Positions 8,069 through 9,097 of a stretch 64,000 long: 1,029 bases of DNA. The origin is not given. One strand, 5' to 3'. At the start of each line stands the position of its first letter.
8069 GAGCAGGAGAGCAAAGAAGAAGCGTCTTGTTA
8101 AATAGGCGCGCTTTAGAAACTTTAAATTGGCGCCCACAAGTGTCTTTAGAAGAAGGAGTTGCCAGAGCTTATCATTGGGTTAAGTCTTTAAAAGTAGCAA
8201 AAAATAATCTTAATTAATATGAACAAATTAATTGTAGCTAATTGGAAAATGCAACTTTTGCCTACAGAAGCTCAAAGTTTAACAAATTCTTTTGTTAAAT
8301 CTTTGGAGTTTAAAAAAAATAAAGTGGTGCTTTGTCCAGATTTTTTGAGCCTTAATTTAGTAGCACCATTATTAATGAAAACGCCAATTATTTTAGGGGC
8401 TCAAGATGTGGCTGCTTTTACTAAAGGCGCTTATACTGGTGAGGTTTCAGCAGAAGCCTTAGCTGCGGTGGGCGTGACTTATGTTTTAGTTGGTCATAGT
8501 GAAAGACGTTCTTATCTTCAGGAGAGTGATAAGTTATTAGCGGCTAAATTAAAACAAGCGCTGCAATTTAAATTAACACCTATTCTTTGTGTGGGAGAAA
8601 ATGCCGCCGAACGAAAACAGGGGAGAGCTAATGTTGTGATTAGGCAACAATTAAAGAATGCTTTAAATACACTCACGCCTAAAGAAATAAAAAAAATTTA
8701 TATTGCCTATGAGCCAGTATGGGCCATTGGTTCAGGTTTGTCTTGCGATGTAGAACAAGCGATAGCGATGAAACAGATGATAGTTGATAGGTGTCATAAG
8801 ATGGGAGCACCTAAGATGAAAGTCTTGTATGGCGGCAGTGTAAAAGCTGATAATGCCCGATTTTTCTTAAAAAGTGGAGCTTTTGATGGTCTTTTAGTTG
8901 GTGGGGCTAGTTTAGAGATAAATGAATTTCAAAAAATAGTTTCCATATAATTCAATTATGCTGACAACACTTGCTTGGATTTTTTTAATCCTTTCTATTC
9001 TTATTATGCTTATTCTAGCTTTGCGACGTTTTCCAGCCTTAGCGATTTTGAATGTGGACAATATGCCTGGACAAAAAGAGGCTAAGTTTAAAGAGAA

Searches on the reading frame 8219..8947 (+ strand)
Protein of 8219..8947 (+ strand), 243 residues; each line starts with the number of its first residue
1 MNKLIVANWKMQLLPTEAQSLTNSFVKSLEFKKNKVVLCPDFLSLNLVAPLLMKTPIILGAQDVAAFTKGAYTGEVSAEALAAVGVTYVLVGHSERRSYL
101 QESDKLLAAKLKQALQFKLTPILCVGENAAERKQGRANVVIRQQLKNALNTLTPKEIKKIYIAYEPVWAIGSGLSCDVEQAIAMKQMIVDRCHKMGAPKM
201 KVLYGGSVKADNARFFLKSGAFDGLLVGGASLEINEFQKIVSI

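Call 60: search_protein_families(library=pfam, proteins=[window:8219-8947:+], max_evalue=0.00001)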
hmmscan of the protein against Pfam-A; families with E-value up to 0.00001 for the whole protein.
window:8219-8947:+ (243 aa): 1 family
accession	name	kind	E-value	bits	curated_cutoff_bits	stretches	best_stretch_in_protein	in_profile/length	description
PF00121.24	TIM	-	6.5e-77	258.8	20.1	1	3-242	1-243/245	Triosephosphate isomerase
